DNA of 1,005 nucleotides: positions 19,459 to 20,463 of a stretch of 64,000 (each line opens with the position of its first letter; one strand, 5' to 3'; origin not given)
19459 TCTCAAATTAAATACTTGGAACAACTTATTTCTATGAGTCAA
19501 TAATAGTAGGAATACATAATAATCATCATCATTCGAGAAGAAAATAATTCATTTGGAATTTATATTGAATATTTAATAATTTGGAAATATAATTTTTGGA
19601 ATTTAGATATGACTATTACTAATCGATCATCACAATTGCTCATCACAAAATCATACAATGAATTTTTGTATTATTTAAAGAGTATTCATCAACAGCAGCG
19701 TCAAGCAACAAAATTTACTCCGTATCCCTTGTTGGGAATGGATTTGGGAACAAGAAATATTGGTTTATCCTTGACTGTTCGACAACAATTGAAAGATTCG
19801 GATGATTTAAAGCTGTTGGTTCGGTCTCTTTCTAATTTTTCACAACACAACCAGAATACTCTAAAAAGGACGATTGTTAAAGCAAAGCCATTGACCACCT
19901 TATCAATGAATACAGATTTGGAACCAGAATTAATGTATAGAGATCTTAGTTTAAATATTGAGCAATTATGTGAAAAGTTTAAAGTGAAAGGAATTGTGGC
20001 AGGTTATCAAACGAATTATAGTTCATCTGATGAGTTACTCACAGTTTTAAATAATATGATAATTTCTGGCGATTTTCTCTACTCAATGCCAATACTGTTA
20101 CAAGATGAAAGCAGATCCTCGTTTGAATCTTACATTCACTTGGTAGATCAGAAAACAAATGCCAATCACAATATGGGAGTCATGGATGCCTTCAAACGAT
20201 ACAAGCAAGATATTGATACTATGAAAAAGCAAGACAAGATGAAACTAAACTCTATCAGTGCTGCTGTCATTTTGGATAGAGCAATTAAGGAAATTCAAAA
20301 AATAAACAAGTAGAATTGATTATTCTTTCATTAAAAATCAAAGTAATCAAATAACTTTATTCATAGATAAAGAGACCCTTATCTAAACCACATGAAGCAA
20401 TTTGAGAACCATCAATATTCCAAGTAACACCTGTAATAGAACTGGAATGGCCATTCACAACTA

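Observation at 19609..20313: Stand-alone YqgF/RuvX-type resolvase-fold protein in a eukaryotic nuclear genome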

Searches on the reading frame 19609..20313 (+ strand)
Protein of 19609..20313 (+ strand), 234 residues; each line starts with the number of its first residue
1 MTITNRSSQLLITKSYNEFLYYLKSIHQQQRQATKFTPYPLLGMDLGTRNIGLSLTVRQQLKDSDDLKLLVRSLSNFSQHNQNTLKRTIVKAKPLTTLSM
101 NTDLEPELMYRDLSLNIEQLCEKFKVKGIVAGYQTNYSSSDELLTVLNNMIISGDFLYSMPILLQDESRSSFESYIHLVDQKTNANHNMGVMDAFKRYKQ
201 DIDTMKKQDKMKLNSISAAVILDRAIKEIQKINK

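Call 3: search_protein_families(library=pfam, proteins=[window:19609-20313:+], max_evalue=10)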
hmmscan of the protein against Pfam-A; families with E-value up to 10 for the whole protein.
window:19609-20313:+ (234 aa): 3 families
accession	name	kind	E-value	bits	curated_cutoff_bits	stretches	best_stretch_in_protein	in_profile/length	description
PF03652.20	RuvX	-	8.2e-09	36.4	29.2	2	90-194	23-121/134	Holliday junction resolvase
PF14306.12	PUA_2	-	0.016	15.2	27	1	139-203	57-122/159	PUA-like domain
PF10725.14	DUF2517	-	0.22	11.8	25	1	158-184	22-48/61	Protein of unknown function (DUF2517)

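Call 4: search_protein_families(library=ncbifam, proteins=[window:19609-20313:+], max_evalue=10)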
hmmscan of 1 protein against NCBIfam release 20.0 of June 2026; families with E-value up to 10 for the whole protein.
window:19609-20313:+ (234 aa): 2 families
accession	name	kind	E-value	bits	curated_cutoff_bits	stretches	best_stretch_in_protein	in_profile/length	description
NF001026.0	PRK00109.2-2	equivalog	0.00076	19.5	155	1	117-227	42-127/130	Holliday junction resolvase RuvX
TIGR00250.1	RNAse_H_YqgF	equivalog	0.0013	18.8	43.25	1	92-194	22-118/130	Holliday junction resolvase RuvX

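Call 5: search_solved_structures(query=window:19609-20313:+, max_evalue=10, show_alignments=3)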
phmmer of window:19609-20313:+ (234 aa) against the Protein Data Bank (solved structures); distinct sequences matched with E-value up to 10: 2.
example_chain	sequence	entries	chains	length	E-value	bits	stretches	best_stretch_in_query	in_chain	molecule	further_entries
8hsi_A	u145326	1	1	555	0.97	12.3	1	114-187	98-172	Transmembrane protein 87A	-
8ctj_A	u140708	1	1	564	0.98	12.3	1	114-187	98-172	Transmembrane protein 87A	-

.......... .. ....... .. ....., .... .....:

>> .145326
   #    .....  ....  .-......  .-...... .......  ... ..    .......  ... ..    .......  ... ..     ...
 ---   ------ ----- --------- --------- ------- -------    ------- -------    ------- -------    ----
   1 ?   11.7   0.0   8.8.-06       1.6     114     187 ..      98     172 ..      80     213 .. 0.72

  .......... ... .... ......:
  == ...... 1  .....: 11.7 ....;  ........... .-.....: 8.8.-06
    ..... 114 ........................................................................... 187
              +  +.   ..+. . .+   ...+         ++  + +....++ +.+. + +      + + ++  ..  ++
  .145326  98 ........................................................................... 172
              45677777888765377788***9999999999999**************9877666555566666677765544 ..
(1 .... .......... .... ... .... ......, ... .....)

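Call 6: find_homologous_proteins(query=window:19609-20313:+)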
Query window:19609-20313:+ (234 aa): 1 proteins with E <= 0.001 among 287 candidates.
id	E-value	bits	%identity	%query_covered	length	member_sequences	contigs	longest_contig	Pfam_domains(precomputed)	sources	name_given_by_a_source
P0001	1.2e-59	220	49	97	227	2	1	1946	PF03652.21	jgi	-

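Call 10: find_encoding_contigs(protein=window:19609-20313:+, flank=3000, max_places=4)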
Protein window:19609-20313:+ (234 aa): no gene with exactly this product is on record in the collection.

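Call 15: find_encoding_contigs(protein=P0001, flank=3000, max_places=4)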
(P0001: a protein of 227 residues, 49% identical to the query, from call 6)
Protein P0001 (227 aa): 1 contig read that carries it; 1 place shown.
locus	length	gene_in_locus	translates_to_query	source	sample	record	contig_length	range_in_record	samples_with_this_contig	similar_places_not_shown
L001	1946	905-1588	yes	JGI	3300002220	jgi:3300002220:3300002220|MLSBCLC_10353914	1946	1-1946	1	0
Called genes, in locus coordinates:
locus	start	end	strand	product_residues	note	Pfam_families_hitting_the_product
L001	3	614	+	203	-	?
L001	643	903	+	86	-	PF05347:Complex1_LYR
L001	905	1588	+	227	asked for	PF03652:RuvX (faint)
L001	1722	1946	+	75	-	?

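Call 18: search_solved_structures(query=A1, max_evalue=10, show_alignments=3)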
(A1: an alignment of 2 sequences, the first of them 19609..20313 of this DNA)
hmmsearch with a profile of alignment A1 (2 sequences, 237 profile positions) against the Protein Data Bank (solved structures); distinct sequences matched with E-value up to 10: 0.

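Call 24: search_protein_representatives(alignment_id=A1)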
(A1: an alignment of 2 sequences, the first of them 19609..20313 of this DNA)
Query: 2 sequences, 237 profile positions. Proteins with E-value up to 0.001 (for the whole library): 9; up to 1e-10: 3; up to 1e-30: 3. The best 9 are listed.
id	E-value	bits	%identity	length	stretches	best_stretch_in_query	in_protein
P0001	3.5e-130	448.9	-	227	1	7-237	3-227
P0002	2.3e-57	210.6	-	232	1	34-230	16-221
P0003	9.6e-31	123.5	-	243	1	30-216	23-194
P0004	3.6e-08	49.6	-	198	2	93-234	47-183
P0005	6.8e-06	42.1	-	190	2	105-232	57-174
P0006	1.5e-05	41.0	-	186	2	110-232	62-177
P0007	1.1e-04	38.2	-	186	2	111-235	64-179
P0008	1.8e-04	37.5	-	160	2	112-207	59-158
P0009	5.6e-04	35.8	-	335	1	107-233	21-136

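Call 26: search_protein_families(library=pfam, proteins=[P0001, P0002, P0003, P0004, P0005, P0006, P0007, P0008, P0009], max_evalue=0.01)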
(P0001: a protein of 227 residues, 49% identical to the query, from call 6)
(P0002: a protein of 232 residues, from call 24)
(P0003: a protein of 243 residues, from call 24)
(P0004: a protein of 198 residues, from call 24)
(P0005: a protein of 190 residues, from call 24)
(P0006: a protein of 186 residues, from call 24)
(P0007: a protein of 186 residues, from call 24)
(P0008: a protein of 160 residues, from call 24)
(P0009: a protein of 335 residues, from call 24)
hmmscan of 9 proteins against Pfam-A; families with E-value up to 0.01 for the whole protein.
P0001 (227 aa): 1 family
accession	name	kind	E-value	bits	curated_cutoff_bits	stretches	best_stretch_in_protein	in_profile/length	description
PF03652.20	RuvX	-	6.9e-10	39.8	29.2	1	81-185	21-125/134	Holliday junction resolvase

P0002 (232 aa): 1 family
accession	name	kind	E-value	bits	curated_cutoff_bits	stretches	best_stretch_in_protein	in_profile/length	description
PF03652.20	RuvX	-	1.5e-08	35.5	29.2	0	102-185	37-121/134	Holliday junction resolvase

P0003 (243 aa): 1 family
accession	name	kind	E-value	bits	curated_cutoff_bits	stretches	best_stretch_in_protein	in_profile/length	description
PF03652.20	RuvX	-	6e-09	36.8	29.2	1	78-164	22-110/134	Holliday junction resolvase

P0004 (198 aa): 1 family
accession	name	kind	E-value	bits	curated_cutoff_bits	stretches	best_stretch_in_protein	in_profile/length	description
PF03652.20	RuvX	-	1.3e-19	71.3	29.2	1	25-176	2-133/134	Holliday junction resolvase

P0005 (190 aa): 1 family
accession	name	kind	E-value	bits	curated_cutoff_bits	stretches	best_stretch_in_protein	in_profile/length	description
PF03652.20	RuvX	-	1.5e-17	64.7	29.2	1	24-169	3-133/134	Holliday junction resolvase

P0006 (186 aa): 1 family
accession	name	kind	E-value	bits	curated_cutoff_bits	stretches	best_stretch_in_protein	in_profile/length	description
PF03652.20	RuvX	-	6.4e-21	75.6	29.2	1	26-172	2-133/134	Holliday junction resolvase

P0007 (186 aa): 1 family
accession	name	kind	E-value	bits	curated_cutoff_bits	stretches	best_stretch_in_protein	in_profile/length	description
PF03652.20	RuvX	-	8.5e-17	62.2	29.2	1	24-171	3-133/134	Holliday junction resolvase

P0008 (160 aa): 2 families
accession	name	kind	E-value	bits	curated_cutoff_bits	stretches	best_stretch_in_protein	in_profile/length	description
PF03652.20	RuvX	-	9.4e-36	123.6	29.2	1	23-154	2-133/134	Holliday junction resolvase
PF14239.11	RRXRR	-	0.0045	17.3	25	0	20-63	49-92/174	RRXRR protein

P0009 (335 aa): 2 families
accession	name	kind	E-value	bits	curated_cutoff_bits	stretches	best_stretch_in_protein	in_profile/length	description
PF03652.20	RuvX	-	1e-15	58.7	29.2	1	1-130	15-133/134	Holliday junction resolvase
PF14303.12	NAM-associated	-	0.00012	23.3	27.7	1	133-309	6-152/162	No apical meristem-associated C-terminal domain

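Call 27: list_cluster_members(proteins=[P0002, P0003, P0004, P0005, P0006, P0007, P0008, P0009])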
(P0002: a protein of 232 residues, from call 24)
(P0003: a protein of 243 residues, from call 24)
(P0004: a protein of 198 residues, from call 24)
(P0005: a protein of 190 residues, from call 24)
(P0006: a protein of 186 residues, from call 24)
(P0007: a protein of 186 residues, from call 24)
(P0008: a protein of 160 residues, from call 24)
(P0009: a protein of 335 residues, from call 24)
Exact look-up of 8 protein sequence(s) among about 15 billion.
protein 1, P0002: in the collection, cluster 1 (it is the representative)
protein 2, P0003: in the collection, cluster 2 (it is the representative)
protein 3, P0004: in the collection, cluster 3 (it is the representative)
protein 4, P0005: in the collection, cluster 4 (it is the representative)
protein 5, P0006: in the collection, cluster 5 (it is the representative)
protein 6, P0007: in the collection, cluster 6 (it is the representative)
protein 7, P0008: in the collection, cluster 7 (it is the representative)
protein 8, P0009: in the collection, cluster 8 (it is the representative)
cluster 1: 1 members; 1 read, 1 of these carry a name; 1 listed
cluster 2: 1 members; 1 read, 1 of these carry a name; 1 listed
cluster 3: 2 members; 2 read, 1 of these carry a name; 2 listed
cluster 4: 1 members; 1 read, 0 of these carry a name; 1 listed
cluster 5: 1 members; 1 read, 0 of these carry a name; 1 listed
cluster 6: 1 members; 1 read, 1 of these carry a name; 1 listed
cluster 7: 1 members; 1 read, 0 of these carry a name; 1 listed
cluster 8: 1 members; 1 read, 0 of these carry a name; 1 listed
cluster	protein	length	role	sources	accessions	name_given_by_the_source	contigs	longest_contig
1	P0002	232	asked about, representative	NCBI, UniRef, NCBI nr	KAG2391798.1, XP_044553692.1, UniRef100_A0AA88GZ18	hypothetical protein C9374_013283 [Naegleria lovaniensis] | Uncharacterized protein n=1 Tax=Naegleria lovaniensis TaxID=51637 RepID=A0AA88GZ18_NAELO | uncharacterized protein C9374_013283 [Naegleria lovaniensis]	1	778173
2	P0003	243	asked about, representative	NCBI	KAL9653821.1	hypothetical protein ABK040_012882 [Willaertia magna]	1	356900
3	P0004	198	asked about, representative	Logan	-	-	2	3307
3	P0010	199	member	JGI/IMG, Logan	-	RNase H-fold protein (predicted Holliday junction resolvase)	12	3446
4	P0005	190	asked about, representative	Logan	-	-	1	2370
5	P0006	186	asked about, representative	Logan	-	-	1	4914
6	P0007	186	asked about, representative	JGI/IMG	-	RNase H-fold protein (predicted Holliday junction resolvase)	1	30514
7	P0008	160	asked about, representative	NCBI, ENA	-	-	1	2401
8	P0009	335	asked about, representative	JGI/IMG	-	-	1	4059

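Call 28: find_encoding_contigs(protein=P0002, flank=5000, max_places=2)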
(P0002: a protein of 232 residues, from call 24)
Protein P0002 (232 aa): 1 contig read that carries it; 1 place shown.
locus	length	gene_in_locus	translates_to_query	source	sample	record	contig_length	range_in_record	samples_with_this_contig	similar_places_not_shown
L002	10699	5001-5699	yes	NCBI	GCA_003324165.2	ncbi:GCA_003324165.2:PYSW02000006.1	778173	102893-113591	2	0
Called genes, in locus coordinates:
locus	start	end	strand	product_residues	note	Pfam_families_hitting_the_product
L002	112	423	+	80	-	PF00173:Cyt-b5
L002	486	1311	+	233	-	PF08660:Alg14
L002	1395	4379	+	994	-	-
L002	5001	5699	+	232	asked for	PF03652:RuvX (faint)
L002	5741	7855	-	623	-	PF08614:ATG16, PF25174:Beta-prop_THOC3, PF25175:Beta-prop_WDR5, PF23414:Beta-prop_EML_2, PF24782:WD40_MABP1-WDR62_2nd, PF24807:WD40_CDC20-Fz, PF24817:WD40_WDHD1_1st, PF23409:Beta-prop_EML, +35 more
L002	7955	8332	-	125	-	PF00831:Ribosomal_L29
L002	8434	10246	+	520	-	PF00635:Motile_Sperm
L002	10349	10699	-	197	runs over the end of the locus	PF00025:Arf, PF00071:Ras, PF08477:Roc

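Call 29: find_encoding_contigs(protein=P0003, flank=5000, max_places=2)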
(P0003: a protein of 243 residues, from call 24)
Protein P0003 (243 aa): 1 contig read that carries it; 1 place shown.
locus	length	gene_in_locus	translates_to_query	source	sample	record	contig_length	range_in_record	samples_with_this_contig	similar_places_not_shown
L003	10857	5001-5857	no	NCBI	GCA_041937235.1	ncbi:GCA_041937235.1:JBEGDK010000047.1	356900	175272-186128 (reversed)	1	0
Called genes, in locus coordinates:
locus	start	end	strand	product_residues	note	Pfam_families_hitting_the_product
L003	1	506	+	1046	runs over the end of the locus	-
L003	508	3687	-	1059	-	PF20720:nSTAND3 (faint), PF02367:TsaE (faint), PF13401:AAA_22 (faint), PF13173:AAA_14 (faint), PF23315:PEX6_4th (weak), PF00004:AAA, PF05496:RuvB_N (weak), PF00004:AAA, +8 more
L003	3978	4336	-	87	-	PF04419:SERF-like_N, PF12907:zf-met2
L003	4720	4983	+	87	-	-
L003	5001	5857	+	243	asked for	PF03652:RuvX (faint)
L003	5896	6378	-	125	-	PF00831:Ribosomal_L29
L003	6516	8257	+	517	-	PF00635:Motile_Sperm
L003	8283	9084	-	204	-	PF00025:Arf, PF00071:Ras, PF08477:Roc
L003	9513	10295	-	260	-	-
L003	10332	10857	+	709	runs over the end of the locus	PF03193:RsgA_GTPase (faint), PF01926:MMR_HSR1, PF02421:FeoB_N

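Call 30: find_encoding_contigs(protein=P0007, flank=8000, max_places=2)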
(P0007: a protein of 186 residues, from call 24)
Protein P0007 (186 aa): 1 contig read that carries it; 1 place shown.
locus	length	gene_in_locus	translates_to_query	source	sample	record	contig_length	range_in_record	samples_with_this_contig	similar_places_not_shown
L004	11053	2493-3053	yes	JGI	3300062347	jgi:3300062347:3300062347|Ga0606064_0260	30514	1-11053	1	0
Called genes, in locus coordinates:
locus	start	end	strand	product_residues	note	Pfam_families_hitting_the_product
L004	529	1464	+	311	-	PF01868:RNase_P-MRP_p29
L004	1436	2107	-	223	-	-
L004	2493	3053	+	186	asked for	PF03652:RuvX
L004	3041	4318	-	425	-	-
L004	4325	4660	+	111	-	-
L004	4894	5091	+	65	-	-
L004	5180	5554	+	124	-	PF08213:COX24_C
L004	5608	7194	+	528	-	PF13679:Methyltransf_32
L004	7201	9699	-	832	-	-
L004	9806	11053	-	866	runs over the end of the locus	PF23265:Ig-like_KY (weak)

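Call 36: search_solved_structures(query=P0008, max_evalue=0.001, show_alignments=2)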
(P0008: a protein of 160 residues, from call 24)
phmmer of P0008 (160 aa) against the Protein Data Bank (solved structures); distinct sequences matched with E-value up to 0.001: 5.
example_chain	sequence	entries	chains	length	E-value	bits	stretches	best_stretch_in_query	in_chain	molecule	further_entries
1vhx_A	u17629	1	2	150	3.9e-17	65.7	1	23-158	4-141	Putative Holliday junction resolvase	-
7ess_A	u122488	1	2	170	2.6e-09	40.3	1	21-154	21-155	Putative pre-16S rRNA nuclease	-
1nmn_A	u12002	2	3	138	7.2e-07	32.4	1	21-154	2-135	Hypothetical protein yqgF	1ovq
1nu0_A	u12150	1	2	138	1e-06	31.9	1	21-154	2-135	Hypothetical protein yqgF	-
1iv0_A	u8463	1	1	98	0.00081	22.5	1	26-119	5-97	hypothetical protein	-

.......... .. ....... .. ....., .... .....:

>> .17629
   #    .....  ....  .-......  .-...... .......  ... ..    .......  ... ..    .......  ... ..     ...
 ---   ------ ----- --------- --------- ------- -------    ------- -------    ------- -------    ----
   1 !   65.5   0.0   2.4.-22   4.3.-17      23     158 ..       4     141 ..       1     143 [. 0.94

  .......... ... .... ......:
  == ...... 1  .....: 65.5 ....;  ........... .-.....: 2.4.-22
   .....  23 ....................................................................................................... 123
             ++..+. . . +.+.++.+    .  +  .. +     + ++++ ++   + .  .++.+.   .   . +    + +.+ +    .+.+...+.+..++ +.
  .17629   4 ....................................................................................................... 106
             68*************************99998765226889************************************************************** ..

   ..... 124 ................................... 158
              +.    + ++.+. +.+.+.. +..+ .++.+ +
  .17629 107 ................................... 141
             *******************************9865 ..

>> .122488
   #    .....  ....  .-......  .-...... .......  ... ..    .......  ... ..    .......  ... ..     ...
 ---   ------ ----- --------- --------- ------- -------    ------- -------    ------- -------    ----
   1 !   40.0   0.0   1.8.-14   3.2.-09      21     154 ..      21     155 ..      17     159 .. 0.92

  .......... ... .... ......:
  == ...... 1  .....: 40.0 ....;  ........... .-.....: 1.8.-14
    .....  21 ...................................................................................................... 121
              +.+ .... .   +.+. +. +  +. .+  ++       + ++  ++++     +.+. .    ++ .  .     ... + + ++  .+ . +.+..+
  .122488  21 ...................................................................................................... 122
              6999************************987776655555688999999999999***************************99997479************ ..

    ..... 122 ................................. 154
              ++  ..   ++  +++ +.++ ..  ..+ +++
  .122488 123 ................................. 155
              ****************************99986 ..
